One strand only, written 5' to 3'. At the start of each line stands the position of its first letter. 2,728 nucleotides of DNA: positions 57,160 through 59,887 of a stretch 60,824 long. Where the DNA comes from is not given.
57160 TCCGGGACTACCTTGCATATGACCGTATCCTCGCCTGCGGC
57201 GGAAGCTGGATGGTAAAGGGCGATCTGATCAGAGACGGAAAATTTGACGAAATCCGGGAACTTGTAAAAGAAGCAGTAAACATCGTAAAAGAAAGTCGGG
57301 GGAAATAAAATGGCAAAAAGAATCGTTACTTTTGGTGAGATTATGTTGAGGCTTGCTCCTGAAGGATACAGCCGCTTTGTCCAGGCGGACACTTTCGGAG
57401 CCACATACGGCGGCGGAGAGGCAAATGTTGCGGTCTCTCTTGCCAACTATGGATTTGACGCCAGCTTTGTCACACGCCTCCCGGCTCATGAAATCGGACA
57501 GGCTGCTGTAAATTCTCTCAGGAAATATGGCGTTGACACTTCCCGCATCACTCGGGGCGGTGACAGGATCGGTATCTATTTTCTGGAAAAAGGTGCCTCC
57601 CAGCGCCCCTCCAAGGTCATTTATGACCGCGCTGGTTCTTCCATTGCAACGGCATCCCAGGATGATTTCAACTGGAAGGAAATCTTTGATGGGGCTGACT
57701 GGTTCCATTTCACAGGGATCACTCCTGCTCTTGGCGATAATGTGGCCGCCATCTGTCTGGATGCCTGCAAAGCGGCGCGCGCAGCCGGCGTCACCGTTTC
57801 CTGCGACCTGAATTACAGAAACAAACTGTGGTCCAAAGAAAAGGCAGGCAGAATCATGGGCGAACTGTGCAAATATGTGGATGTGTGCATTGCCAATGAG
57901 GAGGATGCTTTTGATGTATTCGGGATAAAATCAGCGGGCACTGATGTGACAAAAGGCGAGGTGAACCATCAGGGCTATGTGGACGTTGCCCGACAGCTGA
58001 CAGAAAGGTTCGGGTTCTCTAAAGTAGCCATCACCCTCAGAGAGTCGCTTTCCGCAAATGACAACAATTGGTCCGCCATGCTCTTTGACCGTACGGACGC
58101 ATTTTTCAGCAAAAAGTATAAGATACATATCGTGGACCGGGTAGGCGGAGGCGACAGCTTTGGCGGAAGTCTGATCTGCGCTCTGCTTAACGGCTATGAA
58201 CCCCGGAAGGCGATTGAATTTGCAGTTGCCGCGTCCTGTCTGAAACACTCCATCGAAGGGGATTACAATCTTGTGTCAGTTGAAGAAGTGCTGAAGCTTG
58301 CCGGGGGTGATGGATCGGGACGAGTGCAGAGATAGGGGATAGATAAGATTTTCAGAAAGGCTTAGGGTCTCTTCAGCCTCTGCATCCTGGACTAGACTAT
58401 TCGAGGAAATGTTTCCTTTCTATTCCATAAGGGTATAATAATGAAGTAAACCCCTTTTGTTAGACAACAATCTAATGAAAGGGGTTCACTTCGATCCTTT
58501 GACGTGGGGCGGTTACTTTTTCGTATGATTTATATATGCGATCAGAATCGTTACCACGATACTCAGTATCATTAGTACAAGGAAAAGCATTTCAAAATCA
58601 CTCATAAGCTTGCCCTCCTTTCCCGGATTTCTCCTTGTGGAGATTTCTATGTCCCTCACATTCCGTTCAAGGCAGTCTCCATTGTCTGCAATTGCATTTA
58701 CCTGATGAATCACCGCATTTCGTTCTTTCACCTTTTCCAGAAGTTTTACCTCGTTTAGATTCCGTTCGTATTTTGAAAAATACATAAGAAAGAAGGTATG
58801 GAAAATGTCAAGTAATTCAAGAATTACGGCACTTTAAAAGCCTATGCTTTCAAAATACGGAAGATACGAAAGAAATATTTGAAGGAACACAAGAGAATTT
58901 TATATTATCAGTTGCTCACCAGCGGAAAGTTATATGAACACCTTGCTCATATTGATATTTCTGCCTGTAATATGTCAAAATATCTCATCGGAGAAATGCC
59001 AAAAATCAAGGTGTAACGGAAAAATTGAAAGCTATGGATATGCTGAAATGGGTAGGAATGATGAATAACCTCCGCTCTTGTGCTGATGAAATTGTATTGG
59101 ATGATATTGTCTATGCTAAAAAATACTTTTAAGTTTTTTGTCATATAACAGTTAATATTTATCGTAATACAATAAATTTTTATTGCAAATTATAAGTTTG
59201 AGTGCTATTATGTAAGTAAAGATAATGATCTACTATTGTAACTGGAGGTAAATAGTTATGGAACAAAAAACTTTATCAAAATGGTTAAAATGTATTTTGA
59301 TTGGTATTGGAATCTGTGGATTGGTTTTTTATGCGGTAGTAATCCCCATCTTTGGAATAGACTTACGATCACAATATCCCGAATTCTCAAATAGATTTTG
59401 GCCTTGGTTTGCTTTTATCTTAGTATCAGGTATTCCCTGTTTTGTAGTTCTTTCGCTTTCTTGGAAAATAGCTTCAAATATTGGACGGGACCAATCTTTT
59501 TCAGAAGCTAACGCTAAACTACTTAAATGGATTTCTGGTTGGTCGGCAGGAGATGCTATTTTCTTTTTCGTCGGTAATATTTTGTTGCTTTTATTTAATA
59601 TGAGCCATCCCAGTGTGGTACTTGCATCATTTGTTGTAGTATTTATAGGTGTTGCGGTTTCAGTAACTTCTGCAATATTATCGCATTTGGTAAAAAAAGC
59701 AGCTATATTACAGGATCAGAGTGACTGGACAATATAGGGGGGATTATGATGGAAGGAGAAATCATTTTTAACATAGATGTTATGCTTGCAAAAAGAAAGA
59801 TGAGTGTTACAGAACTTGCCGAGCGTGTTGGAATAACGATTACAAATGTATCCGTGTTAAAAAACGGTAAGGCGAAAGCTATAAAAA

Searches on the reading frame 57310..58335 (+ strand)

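Call 35: search_protein_families(library=pfam, proteins=[window:57310-58335:+], max_evalue=0.00001)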
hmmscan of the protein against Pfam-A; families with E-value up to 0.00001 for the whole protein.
window:57310-58335:+ (341 aa): 1 family
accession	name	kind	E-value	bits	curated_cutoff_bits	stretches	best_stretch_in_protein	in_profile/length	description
PF00294.29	PfkB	-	2e-33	116.5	25.8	1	3-315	2-292/302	pfkB family carbohydrate kinase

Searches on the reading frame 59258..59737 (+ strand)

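Call 35: search_protein_families(library=pfam, proteins=[window:59258-59737:+], max_evalue=0.00001)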
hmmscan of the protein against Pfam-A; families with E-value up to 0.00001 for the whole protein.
window:59258-59737:+ (159 aa): 1 family
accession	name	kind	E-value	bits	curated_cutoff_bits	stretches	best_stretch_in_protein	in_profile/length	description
PF11188.13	DUF2975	-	6.1e-24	84.9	27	1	34-159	4-130/130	Protein of unknown function (DUF2975)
